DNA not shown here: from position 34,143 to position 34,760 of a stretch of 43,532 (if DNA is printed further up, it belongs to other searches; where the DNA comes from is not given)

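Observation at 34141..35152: Early-strand cluster: sigma region-4 protein, secreted Rpf-like transglycosylase and a small membrane protein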

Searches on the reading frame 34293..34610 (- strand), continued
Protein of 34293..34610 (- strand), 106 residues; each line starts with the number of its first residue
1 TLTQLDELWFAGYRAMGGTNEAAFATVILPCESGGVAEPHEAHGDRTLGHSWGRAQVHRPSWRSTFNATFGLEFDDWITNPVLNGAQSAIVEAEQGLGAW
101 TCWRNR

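Call 59: fold_search(model_id=the predicted structure, library=viral)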
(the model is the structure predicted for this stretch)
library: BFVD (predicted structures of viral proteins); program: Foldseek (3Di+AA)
matches with E <= 10: 160; with E <= 0.001: 0
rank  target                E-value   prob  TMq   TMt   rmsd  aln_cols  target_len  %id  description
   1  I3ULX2                2.7e-03  1.00  0.73  0.09   2.7       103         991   22  Uncharacterized protein [Synechococcus phage S-CBP3]
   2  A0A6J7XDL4            2.9e-03  1.00  0.69  0.47   2.9       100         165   21  LT_GEWL domain containing protein [uncultured Caudovirales phage]
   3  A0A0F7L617            4.7e-03  1.00  0.62  0.45   3.7       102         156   25  Transglycosylase SLT domain-containing protein [uncultured marine virus]
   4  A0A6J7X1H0            5.4e-03  1.00  0.64  0.42   2.8        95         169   20  Transglycosylase SLT domain-containing protein [uncultured Caudovirales phage]
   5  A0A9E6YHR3            7.3e-03  1.00  0.67  0.09   4.0       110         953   21  (no name in the UniProt tables at hand)
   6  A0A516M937            7.8e-03  1.00  0.72  0.41   2.9       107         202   20  (no name in the UniProt tables at hand)
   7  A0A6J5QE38            8.3e-03  1.00  0.59  0.12   4.0       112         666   21  Transglycosylase SLT domain-containing protein [uncultured Caudovirales phage]
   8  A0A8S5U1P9            1.6e-02  1.00  0.55  0.31   3.5        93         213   20  GEWL-like protein [Siphoviridae sp. ctdHi7]
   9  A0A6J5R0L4            3.4e-02  1.00  0.67  0.45   2.6        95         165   21  Transglycosylase SLT domain 1 [uncultured Caudovirales phage]
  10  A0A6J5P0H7            4.7e-02  0.99  0.63  0.39   3.9       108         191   22  Transglycosylase SLT domain 1 [uncultured Caudovirales phage]
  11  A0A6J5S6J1            5.3e-02  0.99  0.60  0.40   3.3       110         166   19  Transglycosylase SLT domain 1 [uncultured Caudovirales phage]
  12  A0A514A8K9            9.9e-02  0.96  0.56  0.10   4.0       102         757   20  Lytic transglycosylase [Pantoea phage Kyle]
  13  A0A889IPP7            1.1e-01  0.41  0.32  0.08  12.5       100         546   20  (no name in the UniProt tables at hand)
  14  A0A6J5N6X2            1.1e-01  0.99  0.66  0.44   2.7       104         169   16  Transglycosylase SLT domain-containing protein [uncultured Caudovirales phage]
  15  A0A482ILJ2            1.1e-01  0.97  0.61  0.26   3.1        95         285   21  Putative endolysin [Erwinia phage Derbicus]
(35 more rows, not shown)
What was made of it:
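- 34293..34610 (-): Lysozyme-like catalytic domain, residues 92-197. Phage SLT/LT_GEWL proteins score prob 1.0, with TM-score normalised to the query (TMq) up to 0.73 (call 59).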

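Call 60: find_encoding_contigs(protein=P0044, flank=6000, max_places=2)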
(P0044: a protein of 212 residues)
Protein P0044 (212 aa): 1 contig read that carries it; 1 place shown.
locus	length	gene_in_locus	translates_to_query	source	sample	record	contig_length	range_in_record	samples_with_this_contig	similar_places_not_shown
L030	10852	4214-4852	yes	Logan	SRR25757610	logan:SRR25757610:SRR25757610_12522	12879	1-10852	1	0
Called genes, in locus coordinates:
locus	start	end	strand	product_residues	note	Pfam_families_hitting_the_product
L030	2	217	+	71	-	?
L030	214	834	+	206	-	PF07352:Phage_Mu_Gam (weak)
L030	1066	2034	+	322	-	PF04404:ERF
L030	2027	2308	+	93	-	-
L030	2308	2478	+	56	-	-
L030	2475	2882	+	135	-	-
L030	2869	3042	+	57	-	-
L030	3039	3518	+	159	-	-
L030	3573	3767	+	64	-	-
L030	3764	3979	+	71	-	-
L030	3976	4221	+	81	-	-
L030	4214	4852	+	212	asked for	-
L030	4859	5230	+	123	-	-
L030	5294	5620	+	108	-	-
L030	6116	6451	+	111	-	-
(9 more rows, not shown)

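Call 61: find_encoding_contigs(protein=P0045, flank=6000, max_places=2)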
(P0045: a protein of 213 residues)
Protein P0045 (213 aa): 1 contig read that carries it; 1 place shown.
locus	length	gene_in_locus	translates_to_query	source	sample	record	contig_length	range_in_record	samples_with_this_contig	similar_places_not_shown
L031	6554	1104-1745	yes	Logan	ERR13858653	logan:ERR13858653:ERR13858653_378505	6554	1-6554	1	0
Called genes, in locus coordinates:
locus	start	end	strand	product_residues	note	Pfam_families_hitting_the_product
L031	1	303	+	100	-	?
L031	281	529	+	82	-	-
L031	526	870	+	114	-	PF24608:PDDEXK_15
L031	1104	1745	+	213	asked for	-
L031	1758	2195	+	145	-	PF13384:HTH_23 (faint)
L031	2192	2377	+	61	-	-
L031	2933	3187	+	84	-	-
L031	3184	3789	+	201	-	-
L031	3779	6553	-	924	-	?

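Call 62: find_encoding_contigs(protein=P0046, flank=6000, max_places=2)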
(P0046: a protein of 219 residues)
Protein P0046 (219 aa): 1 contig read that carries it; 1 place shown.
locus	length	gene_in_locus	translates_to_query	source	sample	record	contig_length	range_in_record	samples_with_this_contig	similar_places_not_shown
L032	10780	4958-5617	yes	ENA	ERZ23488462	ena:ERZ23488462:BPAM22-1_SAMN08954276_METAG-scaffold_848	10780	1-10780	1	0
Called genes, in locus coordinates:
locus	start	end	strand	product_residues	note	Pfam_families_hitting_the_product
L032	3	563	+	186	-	?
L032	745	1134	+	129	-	-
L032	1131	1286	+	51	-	-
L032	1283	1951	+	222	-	-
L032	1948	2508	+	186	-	PF01844:HNH, PF14279:HNH_5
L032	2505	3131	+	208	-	PF13730:HTH_36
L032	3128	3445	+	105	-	-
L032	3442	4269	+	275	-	-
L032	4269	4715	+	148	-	-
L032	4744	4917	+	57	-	-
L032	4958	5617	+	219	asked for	-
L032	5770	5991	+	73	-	-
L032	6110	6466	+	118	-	-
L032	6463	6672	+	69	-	-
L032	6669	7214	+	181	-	-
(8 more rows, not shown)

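Call 63: find_encoding_contigs(protein=P0049, flank=6000, max_places=2)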
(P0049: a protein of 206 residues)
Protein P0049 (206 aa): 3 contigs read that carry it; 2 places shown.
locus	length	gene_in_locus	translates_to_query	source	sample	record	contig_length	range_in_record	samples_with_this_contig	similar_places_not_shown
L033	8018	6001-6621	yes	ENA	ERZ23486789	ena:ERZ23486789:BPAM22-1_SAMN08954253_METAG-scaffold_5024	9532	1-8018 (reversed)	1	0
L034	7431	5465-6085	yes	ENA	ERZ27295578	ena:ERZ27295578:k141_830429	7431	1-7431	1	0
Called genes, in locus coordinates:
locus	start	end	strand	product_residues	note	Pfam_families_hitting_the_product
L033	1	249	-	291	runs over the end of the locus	PF09588:YqaJ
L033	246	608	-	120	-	-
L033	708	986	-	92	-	-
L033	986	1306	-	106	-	-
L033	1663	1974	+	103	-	PF12844:HTH_19 (weak), PF13560:HTH_31, PF01381:HTH_3, PF13443:HTH_26 (weak)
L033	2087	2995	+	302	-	PF00589:Phage_integrase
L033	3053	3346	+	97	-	PF12844:HTH_19 (weak), PF13560:HTH_31, PF01381:HTH_3, PF13443:HTH_26 (weak)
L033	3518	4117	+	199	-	PF13730:HTH_36, PF13551:HTH_29 (weak)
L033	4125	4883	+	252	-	PF02467:Whib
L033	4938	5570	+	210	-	-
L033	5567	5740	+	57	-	-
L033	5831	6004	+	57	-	-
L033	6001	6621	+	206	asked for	-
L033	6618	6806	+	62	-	-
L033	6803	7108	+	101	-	-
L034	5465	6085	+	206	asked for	-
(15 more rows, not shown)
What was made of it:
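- The consistent placement far from lysis genes, including in temperate phages next to regulators (call 63), fits a non-lysis role such as wall remodelling or exclusion at least as well.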

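Call 64: find_encoding_contigs(protein=P0038, flank=6000, max_places=2)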
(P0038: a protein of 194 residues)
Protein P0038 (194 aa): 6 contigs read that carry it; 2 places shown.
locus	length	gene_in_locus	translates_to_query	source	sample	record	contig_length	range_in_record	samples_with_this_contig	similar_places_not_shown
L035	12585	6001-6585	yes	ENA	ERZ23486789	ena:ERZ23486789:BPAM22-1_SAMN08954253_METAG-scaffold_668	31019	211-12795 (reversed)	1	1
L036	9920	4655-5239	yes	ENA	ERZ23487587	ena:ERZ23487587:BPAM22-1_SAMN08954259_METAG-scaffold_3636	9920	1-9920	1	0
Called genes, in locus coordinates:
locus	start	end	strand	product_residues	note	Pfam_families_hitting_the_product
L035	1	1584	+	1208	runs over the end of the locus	PF17957:Big_7 (faint), PF13480:Acetyltransf_6 (faint)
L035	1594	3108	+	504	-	-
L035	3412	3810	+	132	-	-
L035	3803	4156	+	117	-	-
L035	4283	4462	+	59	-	-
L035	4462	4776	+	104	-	-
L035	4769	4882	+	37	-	-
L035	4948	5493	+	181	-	-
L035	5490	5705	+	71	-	-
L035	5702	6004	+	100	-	-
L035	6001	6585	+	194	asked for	-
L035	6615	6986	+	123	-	-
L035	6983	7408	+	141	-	-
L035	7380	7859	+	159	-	-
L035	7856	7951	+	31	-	-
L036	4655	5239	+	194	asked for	-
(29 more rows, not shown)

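Call 85: search_protein_families(library=phrogs, proteins=[P0044, P0038, P0046], max_evalue=0.01)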
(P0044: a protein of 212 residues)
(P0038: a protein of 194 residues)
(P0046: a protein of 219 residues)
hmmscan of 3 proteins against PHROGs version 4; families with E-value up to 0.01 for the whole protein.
P0044 (212 aa): 0 families

P0038 (194 aa): 0 families

P0046 (219 aa): 3 families
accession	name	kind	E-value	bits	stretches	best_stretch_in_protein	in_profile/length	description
phrog_2658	-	other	0.0005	21.3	1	4-97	14-103/126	hol-like chemotaxis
phrog_5105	-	unknown function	0.00055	21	1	3-97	3-95/159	-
phrog_1009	-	unknown function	0.0022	19.1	1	10-84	17-86/103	-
